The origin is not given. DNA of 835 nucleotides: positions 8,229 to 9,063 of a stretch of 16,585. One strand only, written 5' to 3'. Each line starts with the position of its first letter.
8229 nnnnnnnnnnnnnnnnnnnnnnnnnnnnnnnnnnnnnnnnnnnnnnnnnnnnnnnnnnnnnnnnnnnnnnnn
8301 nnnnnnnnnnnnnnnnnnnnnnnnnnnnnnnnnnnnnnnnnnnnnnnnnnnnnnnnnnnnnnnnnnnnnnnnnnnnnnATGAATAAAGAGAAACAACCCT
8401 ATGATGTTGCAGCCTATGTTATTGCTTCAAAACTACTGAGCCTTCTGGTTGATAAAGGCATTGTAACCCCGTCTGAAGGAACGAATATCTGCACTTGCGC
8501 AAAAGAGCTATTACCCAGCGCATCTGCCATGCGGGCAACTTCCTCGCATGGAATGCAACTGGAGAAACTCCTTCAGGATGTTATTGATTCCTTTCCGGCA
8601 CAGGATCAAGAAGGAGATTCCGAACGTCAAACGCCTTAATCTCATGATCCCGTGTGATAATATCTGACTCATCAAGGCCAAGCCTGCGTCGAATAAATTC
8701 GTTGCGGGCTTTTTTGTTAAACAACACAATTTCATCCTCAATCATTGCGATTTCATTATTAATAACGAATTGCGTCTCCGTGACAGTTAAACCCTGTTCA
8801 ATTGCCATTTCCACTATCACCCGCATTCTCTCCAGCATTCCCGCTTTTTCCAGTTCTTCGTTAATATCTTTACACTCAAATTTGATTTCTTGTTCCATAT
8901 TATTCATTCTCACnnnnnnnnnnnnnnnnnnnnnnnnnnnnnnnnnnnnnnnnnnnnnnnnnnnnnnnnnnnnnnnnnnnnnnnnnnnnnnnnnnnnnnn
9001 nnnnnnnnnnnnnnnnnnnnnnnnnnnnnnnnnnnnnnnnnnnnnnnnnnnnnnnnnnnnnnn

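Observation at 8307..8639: Lone plus-strand small gene convergent with, and overlapping, the island operon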

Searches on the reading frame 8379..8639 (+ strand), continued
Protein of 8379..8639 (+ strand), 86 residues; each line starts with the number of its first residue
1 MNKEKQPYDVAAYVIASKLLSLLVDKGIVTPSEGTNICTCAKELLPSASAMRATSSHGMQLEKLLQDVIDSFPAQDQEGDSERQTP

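Call 75: find_encoding_contigs(protein=P0002, flank=3000, max_places=3)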
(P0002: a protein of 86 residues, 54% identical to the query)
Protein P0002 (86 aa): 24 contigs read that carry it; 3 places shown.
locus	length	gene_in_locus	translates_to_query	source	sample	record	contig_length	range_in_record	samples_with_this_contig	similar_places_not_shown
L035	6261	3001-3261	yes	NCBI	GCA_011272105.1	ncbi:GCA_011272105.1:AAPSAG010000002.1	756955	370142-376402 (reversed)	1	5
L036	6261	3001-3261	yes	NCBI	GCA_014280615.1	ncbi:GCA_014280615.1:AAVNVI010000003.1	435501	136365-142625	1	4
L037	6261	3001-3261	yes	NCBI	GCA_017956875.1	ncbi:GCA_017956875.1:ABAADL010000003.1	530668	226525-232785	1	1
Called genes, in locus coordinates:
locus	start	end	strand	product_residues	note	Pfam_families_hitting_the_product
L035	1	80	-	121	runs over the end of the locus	-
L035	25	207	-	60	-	PF23793:LysC (weak)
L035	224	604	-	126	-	PF10828:DUF2570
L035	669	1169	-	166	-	PF00959:Phage_lysozyme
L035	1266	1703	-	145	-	PF08765:Mor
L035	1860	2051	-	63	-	-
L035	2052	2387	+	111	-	-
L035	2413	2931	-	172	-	PF06252:GemA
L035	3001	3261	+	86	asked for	-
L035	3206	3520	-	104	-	-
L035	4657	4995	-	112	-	-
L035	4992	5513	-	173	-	PF26885:Phage_Mu_Gp12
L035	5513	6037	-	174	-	PF25754:Gp11_C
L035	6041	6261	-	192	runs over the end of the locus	PF17457:DUF5420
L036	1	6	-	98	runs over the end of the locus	-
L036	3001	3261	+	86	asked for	-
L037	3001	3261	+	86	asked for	-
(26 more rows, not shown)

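Call 85: search_protein_families(library=phrogs, proteins=[L004:839-1003:-, L004:801-1064:+, L016:3001-3264:+, L035:3001-3258:+], max_evalue=0.01)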
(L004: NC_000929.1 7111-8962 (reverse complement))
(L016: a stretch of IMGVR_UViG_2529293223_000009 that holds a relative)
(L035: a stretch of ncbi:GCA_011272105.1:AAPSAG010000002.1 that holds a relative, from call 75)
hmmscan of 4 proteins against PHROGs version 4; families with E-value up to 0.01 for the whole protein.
L004:839-1003:- (55 aa): 0 families

L004:801-1064:+ (88 aa): 2 families
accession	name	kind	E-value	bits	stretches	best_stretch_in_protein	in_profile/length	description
phrog_8747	-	unknown function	6.6e-60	200.4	1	1-88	1-88/88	-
phrog_32893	-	unknown function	0.00059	20.8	1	5-52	8-57/82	-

L016:3001-3264:+ (88 aa): 2 families
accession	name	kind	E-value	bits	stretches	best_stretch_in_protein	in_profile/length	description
phrog_8747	-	unknown function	7.1e-26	91.3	1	1-86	1-86/88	-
phrog_32893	-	unknown function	4.5e-08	34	1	4-49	7-54/82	-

L035:3001-3258:+ (86 aa): 2 families
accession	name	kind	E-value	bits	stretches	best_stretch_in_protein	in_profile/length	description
phrog_8747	-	unknown function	5e-18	66.1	1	1-79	1-77/88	-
phrog_32893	-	unknown function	2e-05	25.5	1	6-55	9-60/82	-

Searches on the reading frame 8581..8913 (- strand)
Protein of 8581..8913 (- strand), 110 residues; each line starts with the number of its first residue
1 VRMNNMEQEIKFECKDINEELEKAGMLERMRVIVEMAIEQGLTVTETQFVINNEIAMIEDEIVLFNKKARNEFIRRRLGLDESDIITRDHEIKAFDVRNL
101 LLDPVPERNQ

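Call 6: search_protein_families(library=pfam, proteins=[window:8581-8913:-], max_evalue=0.01)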
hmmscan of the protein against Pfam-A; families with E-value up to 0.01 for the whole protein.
window:8581-8913:- (110 aa): 0 families

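Call 12: search_protein_families(library=phrogs, proteins=[window:8581-8898:-], max_evalue=0.01)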
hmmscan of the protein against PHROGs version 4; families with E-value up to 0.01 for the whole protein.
window:8581-8898:- (105 aa): 1 family
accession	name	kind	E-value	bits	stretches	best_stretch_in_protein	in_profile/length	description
phrog_6075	-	unknown function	1.1e-29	103.7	1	1-94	1-94/100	-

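Call 13: search_protein_families(library=ncbifam, proteins=[window:8581-8898:-], max_evalue=0.1)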
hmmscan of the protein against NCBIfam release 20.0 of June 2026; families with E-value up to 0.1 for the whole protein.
window:8581-8898:- (105 aa): 0 families

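Call 14: search_protein_families(library=padloc, proteins=[window:8581-8898:-], max_evalue=0.1)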
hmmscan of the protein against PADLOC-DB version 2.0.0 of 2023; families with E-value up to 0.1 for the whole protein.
window:8581-8898:- (105 aa): 0 families

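Call 64: search_dna_similar(query=window:8584-8898:-, collection=phages, mode=protein, max_evalue=0.001, max_rows=40)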
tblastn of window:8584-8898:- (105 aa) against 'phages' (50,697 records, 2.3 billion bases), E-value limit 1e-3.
Records with a match: 14; places in all: 14; records where one place covers at least 80% of the query: 11.
Best place of each record, by identity: <60% 14.
By first word of the organism name: Escherichia 6; Yersinia 5; Shigella 2; Stx1a-converting 1.
By host as written in the record: Yersinia pestis EV76-CN 4; - 3; Escherichia coli 3; Shigella flexneri serotype 4a 2; Escherichia sp. 1; Yersinia pestis 1.
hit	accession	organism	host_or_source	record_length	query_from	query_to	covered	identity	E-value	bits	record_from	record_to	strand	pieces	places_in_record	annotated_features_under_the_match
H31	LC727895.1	Stx1a-converting phage Stx1_JNE122137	-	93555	1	92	88%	48.9%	4e-18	83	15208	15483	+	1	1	region of the inserted Bacteriophage Mu-like phage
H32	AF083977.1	Escherichia phage Mu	Escherichia sp.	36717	1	96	91%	43.8%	2e-16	78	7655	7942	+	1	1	hypothetical protein | terminator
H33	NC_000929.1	Escherichia phage Mu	Escherichia coli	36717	1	96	91%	43.8%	2e-16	78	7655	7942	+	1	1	hypothetical protein (x2)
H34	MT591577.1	Yersinia phage vB_YpM_Tongde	Yersinia pestis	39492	1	96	91%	43.8%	2e-16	78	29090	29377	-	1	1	hypothetical protein (x2)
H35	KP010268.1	Shigella phage SfMu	Shigella flexneri serotype 4a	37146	1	96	91%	43.8%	7e-16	77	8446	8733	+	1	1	hypothetical protein (x3)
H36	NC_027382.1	Shigella phage SfMu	Shigella flexneri serotype 4a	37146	1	96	91%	43.8%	7e-16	77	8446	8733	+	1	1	hypothetical protein (x3)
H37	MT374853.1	Yersinia phage vB_YpM_5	Yersinia pestis EV76-CN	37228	1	96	91%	43.8%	7e-16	77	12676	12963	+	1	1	hypothetical protein (x3)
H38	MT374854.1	Yersinia phage vB_YpM_6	Yersinia pestis EV76-CN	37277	1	96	91%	43.8%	7e-16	77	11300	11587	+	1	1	hypothetical protein (x3)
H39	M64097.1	Escherichia phage Mu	-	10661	1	96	91%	43.8%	1e-15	76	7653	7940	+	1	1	E15: CDS | putative; label: E-82 | putative; label: F-134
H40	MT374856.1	Yersinia phage vB_YpM_23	Yersinia pestis EV76-CN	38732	1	96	91%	42.7%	3e-14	72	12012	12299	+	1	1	hypothetical protein (x2)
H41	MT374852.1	Yersinia phage vB_YpM_3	Yersinia pestis EV76-CN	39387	1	96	91%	42.7%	3e-14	72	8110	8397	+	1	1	hypothetical protein (x2)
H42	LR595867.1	Escherichia virus Mu_3F6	-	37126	1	81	77%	48.1%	8e-16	77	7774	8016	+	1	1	hypothetical protein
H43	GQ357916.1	Escherichia phage D108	Escherichia coli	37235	1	81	77%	46.9%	3e-15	75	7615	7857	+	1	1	14: conserved hypothetical protein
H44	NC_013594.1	Escherichia phage D108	Escherichia coli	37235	1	81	77%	46.9%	3e-15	75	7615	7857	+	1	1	14: hypothetical protein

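Call 65: get_annotated_region(hit=H43, flank=900)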
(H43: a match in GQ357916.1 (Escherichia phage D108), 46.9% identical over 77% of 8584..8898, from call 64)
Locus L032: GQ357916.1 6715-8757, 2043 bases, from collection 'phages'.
description: Escherichia phage D108, complete genome.
organism: Escherichia phage D108 (NCBI taxid 665033)
taxonomy: Viruses; Duplodnaviria; Heunggongvirae; Uroviricota; Caudoviricetes; Muvirus; Muvirus mu
host: Escherichia coli; source: -; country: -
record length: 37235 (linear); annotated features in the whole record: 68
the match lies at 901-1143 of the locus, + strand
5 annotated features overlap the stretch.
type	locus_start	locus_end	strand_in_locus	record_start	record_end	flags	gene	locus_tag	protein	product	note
CDS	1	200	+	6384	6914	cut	11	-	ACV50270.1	conserved hypothetical protein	similar to NP_050615.1 hypothetical protein Mup11 [Enterobacteria phage Mu]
CDS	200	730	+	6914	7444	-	12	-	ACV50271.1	conserved hypothetical protein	similar to NP_050616.1 hypothetical protein Mup12 [Enterobacteria phage Mu]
CDS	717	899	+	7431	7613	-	13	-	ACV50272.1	conserved hypothetical protein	similar to NP_050617.1 hypothetical protein Mup13 [Enterobacteria phage Mu]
CDS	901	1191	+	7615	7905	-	14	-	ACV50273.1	conserved hypothetical protein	similar to NP_050618.1 hypotheical protein [Enterobacteria phage Mu]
CDS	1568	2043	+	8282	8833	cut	gemA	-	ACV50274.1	conserved hypothetical protein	similar to NP_050620.1 hypothetical protein Mup16 [Enterobacteria phage Mu]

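Call 66: get_annotated_region(hit=H41, flank=900)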
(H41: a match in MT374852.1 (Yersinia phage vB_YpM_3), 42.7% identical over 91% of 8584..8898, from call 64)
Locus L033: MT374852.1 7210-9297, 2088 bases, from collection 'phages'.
description: Yersinia phage vB_YpM_3, complete genome.
organism: Yersinia phage vB_YpM_3 (NCBI taxid 2736199)
taxonomy: Viruses; Duplodnaviria; Heunggongvirae; Uroviricota; Caudoviricetes; Muvirus
host: Yersinia pestis EV76-CN; source: -; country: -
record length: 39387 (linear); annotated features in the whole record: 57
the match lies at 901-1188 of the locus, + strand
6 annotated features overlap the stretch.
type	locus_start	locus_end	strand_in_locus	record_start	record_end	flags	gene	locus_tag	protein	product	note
CDS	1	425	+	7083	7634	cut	-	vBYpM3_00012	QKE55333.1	hypothetical protein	-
CDS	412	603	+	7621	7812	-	-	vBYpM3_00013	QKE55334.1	hypothetical protein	-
CDS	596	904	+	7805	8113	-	-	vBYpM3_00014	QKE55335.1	hypothetical protein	-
CDS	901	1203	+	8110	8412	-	-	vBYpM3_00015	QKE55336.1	hypothetical protein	-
CDS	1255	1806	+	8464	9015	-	-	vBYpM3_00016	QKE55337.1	hypothetical protein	-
CDS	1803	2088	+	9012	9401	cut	-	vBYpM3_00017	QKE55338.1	hypothetical protein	-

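Call 67: get_annotated_region(hit=H31, flank=900)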
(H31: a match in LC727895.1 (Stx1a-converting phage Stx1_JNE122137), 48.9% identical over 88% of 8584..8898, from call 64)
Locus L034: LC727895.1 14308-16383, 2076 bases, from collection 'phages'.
description: Stx1a-converting phage Stx1_JNE122137 DNA, complete genome.
organism: Stx1a-converting phage Stx1_JNE122137 (NCBI taxid 2977489)
taxonomy: Viruses; Duplodnaviria; Heunggongvirae; Uroviricota; Caudoviricetes
host: -; source: -; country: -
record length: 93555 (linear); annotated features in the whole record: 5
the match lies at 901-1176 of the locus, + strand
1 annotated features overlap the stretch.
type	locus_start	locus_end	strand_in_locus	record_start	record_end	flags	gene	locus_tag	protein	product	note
misc_feature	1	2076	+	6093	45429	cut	-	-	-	-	region of the inserted Bacteriophage Mu-like phage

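Call 72: search_protein_families(library=pfam, proteins=[L032:1142-1498:-], max_evalue=10)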
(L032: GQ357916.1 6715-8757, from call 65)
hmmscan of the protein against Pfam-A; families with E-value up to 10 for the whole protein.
L032:1142-1498:- (119 aa): 1 family
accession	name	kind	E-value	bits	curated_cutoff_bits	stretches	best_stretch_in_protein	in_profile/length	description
PF00619.27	CARD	-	0.16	12.5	23.9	1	42-101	18-77/85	Caspase recruitment domain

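Call 80: find_homologous_proteins(query=window:8584-8898:-, max_evalue=0.001)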
Query window:8584-8898:- (105 aa): 13 proteins with E <= 0.001 among 21 candidates.
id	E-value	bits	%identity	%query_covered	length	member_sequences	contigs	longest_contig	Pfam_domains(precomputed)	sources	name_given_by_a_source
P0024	2.7e-55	202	94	100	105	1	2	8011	-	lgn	-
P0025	1.7e-52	193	92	100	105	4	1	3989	-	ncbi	-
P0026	7.8e-51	188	88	100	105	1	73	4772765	-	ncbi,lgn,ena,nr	ncbi:hypothetical protein KG759_003716 [Escherichia coli]|nr:hypothetical protein [Escherichia coli]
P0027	3.5e-50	186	89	99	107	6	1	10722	-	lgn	-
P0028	2.1e-49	183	88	100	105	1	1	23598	-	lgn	-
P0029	8.3e-35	137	70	100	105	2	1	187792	-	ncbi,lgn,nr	ncbi:hypothetical protein PN744_003234 [Escherichia coli]|nr:hypothetical protein [Escherichia coli]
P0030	1.3e-30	123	62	98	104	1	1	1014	-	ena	-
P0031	4.4e-30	121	62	99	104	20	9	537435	-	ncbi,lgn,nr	ncbi:hypothetical protein K2R97_002376 [Salmonella enterica]|nr:hypothetical protein [Salmonella ent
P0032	6.4e-30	121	62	99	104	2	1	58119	-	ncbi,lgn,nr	ncbi:TPA: hypothetical protein OQ574_003954 [Salmonella enterica]|nr:hypothetical protein [Salmonell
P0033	9.6e-29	117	59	98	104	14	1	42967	-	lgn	-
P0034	1.3e-23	101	59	87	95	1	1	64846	-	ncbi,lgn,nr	ncbi:hypothetical protein RJ621_004539 [Escherichia coli]|nr:hypothetical protein [Escherichia coli]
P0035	4.1e-19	86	56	86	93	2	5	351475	-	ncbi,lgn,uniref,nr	ncbi:hypothetical protein JZL99_26260 [Escherichia coli]|uniref:hypothetical protein n=1 Tax=Escheri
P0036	7.0e-19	86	54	86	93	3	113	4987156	-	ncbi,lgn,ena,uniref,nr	ncbi:hypothetical protein ONP73_14355 [Salmonella enterica subsp. enterica serovar Lille]|uniref:hyp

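Call 85: search_protein_families(library=phrogs, proteins=[L032:1142-1498:-], max_evalue=0.01)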
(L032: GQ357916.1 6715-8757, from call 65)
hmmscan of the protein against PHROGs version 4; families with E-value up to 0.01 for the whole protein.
L032:1142-1498:- (119 aa): 2 families
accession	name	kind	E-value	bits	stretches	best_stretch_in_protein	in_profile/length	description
phrog_38610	-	unknown function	8.3e-83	275.7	1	1-119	1-119/119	-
phrog_32893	-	unknown function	5.4e-07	30.5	1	34-77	11-56/82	-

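Call 86: predict_structure(alignment_id=A6)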
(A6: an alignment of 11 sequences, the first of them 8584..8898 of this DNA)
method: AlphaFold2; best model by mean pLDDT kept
length: 105 residues; sequences in the alignment: 11
mean_pLDDT: 70.2   pTM: 0.46
mean pLDDT of the five models: 70.2, 69.5, 66.9, 66.2, 65.4
residues with pLDDT >= 90: 6; 70-90: 59; 50-70: 17; < 50: 23
segments of 3 or more residues with pLDDT < 50: 1-11, 94-105
pLDDT, mean of each block of 10 residues (from residue 1): 40 59 82 89 81 70 79 86 80 50 43
secondary structure, 60 per line:
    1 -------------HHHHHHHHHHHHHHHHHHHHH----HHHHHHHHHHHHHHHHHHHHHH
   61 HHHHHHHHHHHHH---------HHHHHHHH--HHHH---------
elements in order: H14-34 H39-73 H83-90 H93-96

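Call 90: fold_search(model_id=the predicted structure, library=pdb)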
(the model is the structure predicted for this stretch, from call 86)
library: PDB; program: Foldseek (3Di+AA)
matches with E <= 10: 21; with E <= 0.001: 0
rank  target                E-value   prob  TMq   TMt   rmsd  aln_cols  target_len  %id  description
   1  5lcy_B                9.6e-01  0.21  0.30  0.35   8.9        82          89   20  Formaldehyde-Responsive Regulator FrmR E64H variant from Salmonella enterica serovar Typhimurium (released 2016-08-10)
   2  9azp_H                1.5e+00  0.14  0.30  0.11  10.2        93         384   17  INF2 at the Barbed End of F-Actin with Incoming Profilin-Actin (released 2024-05-29)
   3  6ptj_D                3.4e+00  0.07  0.28  0.17   8.8        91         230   16  Structure of Ctf4 trimer in complex with one CMG helicase (released 2019-11-20)
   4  7mq1_B                3.9e+00  0.08  0.31  0.38   9.5        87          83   14  C9A Streptococcus pneumoniae CstR in the reduced state, space group C2 (released 2022-03-09)
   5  9hyu_D                4.2e+00  0.08  0.32  0.16  16.8       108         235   14  Cryo-EM structure of the Chromera velia PSI supercomplex at 1.84 Angstrom resolution (released 2026-01-28)
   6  9e2z_D                5.5e+00  0.09  0.34  0.19   8.2        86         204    9  Cryo-EM structure of human CMG helicase stalled at G4-containing DNA template (released 2025-03-26)
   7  6u39_C                5.5e+00  0.07  0.30  0.25   5.2        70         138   20  2.4 Angstrom crystal structure of the D129G Ca-CaM:CaV1.2 IQ domain complex (released 2020-02-19)
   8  8fvy_N                5.5e+00  0.07  0.27  0.20  13.8        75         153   13  40S subunit of the Giardia lamblia 80S ribosome (released 2024-01-24)
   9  5szg_A                5.5e+00  0.04  0.24  0.20  12.7        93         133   18  Structure of the bMERB domain of Mical-3 (released 2016-08-24)
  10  7mq1_C                6.3e+00  0.06  0.32  0.39   8.9        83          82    8  C9A Streptococcus pneumoniae CstR in the reduced state, space group C2 (released 2022-03-09)
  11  9a3p_N                6.8e+00  0.06  0.28  0.12   7.6        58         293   17  CLOCK-BMAL1 bound to the native Por nucleosome (released 2023-06-01)
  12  4wv4_B                6.8e+00  0.04  0.25  0.27  13.9        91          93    8  Heterodimer of TAF8/TAF10 (released 2015-01-28)
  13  7r1z_A                7.2e+00  0.03  0.23  0.21  14.7       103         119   16  C-terminal domain of hArc in complex with nanobodies H11 and C11, collapsed crystal form (released 2022-06-01)
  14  3nnr                  7.2e+00  0.03  0.21  0.14   9.4        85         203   10  Crystal structure of a TetR-family transcriptional regulator (Maqu_3571) from MARINOBACTER AQUAEOLEI VT8 at 2.49 A resol (released 2010-07-28)
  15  6u39_O                7.7e+00  0.06  0.24  0.20   5.3        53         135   17  2.4 Angstrom crystal structure of the D129G Ca-CaM:CaV1.2 IQ domain complex (released 2020-02-19)
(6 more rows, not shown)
